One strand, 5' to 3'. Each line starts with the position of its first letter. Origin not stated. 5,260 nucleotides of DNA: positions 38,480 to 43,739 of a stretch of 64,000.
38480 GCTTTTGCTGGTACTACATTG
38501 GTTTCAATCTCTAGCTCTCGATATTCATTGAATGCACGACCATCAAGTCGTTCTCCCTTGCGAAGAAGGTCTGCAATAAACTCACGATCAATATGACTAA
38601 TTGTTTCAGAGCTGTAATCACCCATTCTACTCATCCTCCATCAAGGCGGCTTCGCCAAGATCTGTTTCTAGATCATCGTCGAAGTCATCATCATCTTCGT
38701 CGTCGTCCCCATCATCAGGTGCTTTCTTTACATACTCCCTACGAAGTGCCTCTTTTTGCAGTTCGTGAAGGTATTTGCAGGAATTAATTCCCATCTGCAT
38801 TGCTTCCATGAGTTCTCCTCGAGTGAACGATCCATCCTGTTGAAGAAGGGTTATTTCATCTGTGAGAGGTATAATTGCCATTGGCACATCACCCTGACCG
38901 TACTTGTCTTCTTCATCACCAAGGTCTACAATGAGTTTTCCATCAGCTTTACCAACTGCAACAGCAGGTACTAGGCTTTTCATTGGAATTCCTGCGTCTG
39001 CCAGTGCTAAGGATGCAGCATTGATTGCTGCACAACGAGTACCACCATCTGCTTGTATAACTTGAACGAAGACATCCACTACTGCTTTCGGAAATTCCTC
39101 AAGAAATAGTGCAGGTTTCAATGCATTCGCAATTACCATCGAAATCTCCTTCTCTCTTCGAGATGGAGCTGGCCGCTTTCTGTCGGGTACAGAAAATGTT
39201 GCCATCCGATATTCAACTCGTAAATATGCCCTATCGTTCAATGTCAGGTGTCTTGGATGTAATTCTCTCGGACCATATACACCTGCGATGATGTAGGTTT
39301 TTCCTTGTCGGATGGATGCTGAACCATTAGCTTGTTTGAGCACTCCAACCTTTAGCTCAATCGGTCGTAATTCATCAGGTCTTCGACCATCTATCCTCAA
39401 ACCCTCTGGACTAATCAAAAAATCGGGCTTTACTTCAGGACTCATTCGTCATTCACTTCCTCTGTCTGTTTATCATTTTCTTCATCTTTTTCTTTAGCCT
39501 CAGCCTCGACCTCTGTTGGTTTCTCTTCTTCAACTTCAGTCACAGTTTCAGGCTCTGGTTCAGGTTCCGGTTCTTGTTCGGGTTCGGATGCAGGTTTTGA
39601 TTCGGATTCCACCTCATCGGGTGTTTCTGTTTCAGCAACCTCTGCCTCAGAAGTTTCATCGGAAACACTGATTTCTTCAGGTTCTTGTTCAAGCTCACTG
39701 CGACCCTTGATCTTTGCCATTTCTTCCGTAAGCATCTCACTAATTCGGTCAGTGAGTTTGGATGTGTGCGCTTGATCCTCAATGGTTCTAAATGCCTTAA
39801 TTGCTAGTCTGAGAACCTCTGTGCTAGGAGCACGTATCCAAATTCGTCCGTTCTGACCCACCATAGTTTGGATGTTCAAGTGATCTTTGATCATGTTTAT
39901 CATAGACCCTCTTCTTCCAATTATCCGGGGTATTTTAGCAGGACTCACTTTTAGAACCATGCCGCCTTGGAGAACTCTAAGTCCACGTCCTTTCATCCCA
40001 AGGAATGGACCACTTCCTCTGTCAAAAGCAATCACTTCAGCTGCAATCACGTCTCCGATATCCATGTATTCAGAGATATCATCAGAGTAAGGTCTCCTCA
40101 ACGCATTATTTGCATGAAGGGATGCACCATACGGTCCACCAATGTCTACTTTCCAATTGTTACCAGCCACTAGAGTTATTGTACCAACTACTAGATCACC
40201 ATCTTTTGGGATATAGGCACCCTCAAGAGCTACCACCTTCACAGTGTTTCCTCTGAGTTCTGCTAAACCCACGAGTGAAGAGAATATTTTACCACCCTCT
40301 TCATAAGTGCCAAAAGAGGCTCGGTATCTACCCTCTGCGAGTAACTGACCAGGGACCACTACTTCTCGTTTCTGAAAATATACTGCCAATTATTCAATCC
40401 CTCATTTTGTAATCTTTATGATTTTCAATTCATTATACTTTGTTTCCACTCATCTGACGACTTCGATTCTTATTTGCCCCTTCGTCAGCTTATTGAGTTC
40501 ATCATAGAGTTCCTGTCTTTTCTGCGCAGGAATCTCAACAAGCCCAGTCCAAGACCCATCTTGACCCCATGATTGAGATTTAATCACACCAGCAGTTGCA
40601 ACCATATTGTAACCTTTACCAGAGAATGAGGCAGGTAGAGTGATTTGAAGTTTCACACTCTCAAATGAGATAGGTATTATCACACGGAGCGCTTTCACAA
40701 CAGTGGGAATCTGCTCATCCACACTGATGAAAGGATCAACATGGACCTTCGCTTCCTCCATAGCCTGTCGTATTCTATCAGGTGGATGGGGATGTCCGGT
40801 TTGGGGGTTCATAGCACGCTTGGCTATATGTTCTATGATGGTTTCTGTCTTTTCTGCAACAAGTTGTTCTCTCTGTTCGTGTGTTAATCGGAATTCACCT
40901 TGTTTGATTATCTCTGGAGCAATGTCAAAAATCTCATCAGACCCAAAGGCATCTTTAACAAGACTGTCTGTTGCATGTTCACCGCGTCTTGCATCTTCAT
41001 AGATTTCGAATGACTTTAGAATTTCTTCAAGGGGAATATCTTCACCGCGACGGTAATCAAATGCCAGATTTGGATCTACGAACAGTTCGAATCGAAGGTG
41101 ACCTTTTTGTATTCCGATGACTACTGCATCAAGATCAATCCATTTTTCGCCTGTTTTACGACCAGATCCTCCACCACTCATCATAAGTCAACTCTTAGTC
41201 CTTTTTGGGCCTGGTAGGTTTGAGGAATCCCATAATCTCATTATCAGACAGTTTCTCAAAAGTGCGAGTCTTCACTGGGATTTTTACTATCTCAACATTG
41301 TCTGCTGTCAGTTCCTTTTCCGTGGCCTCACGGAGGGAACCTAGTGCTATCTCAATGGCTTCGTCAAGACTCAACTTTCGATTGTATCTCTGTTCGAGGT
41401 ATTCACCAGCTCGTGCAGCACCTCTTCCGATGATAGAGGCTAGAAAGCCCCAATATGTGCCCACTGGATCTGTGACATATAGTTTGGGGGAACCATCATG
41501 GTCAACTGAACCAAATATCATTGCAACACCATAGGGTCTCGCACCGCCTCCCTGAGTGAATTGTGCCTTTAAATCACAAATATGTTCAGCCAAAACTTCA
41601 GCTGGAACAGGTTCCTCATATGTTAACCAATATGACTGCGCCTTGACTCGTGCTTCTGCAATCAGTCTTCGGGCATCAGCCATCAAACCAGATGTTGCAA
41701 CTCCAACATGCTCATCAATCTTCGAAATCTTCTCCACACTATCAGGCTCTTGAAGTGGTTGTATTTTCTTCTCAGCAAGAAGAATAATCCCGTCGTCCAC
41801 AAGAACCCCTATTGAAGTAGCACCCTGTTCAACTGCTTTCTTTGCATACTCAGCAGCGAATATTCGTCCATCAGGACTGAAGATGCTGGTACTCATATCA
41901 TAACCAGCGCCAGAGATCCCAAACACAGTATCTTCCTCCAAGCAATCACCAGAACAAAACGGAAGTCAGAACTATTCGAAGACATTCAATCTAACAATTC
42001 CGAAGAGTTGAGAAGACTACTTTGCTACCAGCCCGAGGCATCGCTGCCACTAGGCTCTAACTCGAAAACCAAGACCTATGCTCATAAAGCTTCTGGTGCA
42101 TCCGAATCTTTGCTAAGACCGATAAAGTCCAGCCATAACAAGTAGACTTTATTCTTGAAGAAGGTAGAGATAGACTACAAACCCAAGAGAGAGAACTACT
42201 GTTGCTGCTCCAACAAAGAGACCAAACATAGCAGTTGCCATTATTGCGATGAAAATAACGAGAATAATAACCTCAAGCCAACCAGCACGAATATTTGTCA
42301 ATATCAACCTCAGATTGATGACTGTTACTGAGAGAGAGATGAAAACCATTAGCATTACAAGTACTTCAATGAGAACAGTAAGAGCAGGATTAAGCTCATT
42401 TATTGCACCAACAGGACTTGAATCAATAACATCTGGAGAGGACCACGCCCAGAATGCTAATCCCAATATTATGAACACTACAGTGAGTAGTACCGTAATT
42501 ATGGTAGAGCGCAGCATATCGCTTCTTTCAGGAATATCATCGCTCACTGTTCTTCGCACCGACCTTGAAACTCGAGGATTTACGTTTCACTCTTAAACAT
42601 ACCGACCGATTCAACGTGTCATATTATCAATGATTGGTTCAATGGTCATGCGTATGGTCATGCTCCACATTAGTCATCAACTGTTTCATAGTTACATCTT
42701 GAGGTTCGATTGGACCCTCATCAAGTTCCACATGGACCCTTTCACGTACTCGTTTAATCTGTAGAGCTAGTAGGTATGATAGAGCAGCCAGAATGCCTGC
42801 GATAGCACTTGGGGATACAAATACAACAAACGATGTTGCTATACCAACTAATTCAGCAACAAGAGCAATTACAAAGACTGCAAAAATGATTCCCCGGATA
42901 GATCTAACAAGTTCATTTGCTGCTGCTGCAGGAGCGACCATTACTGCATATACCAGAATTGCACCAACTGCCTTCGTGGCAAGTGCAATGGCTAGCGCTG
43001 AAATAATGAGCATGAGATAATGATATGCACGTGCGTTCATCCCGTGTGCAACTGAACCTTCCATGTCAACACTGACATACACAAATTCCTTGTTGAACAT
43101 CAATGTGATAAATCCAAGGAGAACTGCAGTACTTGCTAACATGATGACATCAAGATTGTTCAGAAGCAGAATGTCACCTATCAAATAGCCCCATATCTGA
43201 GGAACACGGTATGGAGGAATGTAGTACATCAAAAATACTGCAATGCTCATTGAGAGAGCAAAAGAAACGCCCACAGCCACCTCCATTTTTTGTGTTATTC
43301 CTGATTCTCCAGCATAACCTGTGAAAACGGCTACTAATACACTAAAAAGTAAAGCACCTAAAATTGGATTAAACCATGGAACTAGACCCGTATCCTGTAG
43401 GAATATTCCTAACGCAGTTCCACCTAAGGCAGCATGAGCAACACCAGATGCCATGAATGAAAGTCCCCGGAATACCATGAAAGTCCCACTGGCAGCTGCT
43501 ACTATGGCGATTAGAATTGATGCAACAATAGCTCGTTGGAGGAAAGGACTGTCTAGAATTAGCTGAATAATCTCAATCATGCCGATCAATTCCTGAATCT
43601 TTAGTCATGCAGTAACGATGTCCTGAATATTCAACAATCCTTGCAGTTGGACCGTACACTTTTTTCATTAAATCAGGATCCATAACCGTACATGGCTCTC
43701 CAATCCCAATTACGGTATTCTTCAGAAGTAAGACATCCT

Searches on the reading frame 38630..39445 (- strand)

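Call 85: search_protein_families(library=pfam, proteins=[window:38630-39445:-], max_evalue=0.0001)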
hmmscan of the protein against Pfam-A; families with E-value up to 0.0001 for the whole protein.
window:38630-39445:- (272 aa): 2 families
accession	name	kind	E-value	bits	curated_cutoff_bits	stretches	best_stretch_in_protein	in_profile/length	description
PF01138.27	RNase_PH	-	2.8e-38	131.7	25.5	1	25-154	1-130/130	3' exoribonuclease family, domain 1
PF03725.20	RNase_PH_C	-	1e-10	41.9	20.8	1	159-220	3-65/67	3' exoribonuclease family, domain 2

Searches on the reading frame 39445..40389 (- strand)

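Call 85: search_protein_families(library=pfam, proteins=[window:39445-40389:-], max_evalue=0.0001)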
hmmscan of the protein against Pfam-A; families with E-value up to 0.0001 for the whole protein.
window:39445-40389:- (315 aa): 5 families
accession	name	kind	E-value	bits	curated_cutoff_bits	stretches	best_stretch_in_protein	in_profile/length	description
PF22625.2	ECR1_N_2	-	9.5e-14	51.4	27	1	8-56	1-51/51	Exosome RNA binding protein RRP4 N-terminal domain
PF15985.11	KH_6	-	3.6e-11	43.7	27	1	143-190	1-46/47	KH domain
PF21266.3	RRP4_S1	-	4.4e-09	36.9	27.3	1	59-119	2-71/73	RRP4, S1 domain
PF14382.12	ECR1_N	-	8.5e-08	32.3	27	1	10-42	1-34/38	Exosome complex exonuclease RRP4 N-terminal region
PF21262.3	RRP40_S1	-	6.8e-05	23.1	27.1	0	59-93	1-35/83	Exosome complex component RRP40, S1 domain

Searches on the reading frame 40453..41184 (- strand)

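Call 86: search_protein_families(library=pfam, proteins=[window:40453-41184:-], max_evalue=0.0001)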
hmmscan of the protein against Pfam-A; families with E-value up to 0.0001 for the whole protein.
window:40453-41184:- (244 aa): 3 families
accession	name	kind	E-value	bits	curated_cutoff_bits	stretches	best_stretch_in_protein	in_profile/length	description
PF09377.16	SBDS_domain_II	-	4.6e-21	74.9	27.2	1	115-175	2-62/62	SBDS protein, domain II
PF01172.24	SBDS_N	-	3.6e-20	72.1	24.6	1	21-105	3-87/88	Shwachman-Bodian-Diamond syndrome (SBDS) N-terminal domain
PF20268.4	SBDS_C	-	1.1e-16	60.9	27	1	177-243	1-69/71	SBDS protein, C-terminal domain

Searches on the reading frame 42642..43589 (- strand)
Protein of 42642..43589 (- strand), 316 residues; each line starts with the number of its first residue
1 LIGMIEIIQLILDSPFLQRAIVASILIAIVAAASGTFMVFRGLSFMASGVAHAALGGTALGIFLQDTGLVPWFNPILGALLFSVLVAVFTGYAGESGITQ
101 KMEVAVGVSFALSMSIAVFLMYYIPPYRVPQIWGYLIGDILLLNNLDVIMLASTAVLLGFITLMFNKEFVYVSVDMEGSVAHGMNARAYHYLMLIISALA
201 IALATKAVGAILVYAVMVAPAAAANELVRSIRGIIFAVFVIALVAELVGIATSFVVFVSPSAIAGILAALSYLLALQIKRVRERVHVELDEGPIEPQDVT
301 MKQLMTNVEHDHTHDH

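Call 86: search_protein_families(library=pfam, proteins=[window:42642-43589:-], max_evalue=0.0001)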
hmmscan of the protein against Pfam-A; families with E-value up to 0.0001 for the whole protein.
window:42642-43589:- (316 aa): 2 families
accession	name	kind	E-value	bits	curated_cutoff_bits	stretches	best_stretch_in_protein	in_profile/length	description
PF00950.22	ABC-3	-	2e-48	165.6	20.1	1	15-277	3-256/258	ABC 3 transport family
PF01032.23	FecCD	-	6.7e-06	25.8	26.5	1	49-269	78-298/311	FecCD transport family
